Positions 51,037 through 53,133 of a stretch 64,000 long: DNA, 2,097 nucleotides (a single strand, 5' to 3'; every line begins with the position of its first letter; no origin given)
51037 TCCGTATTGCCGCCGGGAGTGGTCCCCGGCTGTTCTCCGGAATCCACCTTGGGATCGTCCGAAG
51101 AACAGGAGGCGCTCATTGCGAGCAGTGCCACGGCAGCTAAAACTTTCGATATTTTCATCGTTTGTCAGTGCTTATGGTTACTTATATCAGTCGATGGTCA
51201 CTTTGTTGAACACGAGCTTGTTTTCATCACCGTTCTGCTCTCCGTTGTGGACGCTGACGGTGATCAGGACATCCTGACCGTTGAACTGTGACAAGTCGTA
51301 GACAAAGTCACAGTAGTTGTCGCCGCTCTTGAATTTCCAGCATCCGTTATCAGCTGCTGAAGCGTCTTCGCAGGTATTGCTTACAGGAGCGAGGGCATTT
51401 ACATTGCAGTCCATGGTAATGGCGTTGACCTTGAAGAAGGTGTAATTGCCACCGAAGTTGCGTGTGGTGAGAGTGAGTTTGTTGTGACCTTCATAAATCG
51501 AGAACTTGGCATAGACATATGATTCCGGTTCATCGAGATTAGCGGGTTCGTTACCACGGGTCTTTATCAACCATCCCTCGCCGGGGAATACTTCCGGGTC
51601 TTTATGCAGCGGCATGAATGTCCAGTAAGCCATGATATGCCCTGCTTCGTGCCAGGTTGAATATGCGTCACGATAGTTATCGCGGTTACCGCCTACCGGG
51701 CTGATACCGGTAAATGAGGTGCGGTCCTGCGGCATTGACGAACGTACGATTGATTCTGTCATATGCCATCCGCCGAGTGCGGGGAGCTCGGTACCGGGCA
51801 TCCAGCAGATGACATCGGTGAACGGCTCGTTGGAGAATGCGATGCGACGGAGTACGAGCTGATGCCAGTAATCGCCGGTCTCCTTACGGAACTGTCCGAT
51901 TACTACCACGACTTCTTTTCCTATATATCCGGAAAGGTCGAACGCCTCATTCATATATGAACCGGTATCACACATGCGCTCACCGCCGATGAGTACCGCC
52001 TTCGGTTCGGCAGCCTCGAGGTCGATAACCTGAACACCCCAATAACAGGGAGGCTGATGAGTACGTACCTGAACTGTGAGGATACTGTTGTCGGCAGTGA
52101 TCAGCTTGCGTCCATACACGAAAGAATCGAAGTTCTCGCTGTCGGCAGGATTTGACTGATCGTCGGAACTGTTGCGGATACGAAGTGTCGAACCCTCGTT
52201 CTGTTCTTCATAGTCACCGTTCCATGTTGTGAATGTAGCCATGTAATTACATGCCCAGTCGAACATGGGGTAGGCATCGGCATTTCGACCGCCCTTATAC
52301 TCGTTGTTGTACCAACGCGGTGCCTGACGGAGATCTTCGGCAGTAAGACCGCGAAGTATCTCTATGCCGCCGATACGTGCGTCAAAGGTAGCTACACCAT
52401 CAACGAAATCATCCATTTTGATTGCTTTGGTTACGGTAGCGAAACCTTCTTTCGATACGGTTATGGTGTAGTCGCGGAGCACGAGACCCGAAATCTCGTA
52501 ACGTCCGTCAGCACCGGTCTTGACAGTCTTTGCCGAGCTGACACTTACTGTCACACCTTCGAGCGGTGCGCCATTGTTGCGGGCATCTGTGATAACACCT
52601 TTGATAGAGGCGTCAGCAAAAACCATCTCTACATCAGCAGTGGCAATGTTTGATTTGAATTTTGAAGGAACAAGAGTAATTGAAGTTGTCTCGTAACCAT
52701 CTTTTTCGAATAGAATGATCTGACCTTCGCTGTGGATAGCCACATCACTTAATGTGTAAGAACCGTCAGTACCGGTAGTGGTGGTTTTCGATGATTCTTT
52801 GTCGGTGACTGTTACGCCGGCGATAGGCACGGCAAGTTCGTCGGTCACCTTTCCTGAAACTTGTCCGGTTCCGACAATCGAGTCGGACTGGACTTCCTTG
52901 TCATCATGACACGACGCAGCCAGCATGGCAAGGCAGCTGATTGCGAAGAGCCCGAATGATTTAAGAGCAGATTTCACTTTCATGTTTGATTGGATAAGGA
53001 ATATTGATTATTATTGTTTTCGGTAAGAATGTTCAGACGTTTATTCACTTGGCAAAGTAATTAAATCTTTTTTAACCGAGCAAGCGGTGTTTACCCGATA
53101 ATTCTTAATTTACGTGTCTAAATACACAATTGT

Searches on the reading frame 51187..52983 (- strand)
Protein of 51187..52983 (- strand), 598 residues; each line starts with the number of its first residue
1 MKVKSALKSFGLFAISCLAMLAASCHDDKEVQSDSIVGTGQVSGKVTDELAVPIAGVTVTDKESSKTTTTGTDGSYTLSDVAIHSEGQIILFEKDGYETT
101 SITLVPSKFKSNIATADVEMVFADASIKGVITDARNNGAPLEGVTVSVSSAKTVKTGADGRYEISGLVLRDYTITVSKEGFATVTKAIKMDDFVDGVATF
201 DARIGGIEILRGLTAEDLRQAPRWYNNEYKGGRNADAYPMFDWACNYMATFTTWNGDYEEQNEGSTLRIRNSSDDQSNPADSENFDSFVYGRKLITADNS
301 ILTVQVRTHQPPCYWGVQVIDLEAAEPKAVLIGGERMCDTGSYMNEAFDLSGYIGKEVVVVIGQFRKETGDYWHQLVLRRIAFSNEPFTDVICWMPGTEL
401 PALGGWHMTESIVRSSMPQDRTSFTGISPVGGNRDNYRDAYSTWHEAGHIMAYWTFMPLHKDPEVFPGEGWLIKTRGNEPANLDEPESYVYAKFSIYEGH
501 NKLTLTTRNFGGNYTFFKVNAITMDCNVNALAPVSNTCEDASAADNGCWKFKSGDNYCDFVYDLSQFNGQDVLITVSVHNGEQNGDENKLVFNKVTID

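Call 99: search_protein_families(library=pfam, proteins=[window:51187-52983:-], max_evalue=0.00001)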
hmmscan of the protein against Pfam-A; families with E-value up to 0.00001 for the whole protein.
window:51187-52983:- (598 aa): 3 families
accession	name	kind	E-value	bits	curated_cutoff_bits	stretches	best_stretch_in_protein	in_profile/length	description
PF13620.12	CarboxypepD_reg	-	4.7e-22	78.6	32.3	2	126-190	1-69/82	Carboxypeptidase regulatory-like domain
PF13715.12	CarbopepD_reg_2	-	1.8e-16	60.4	32.2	2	127-190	1-64/88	CarboxypepD_reg-like domain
PF16371.11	MetallophosN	-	5.8e-06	26.9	35.6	0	44-80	1-34/77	N terminal of Calcineurin-like phosphoesterase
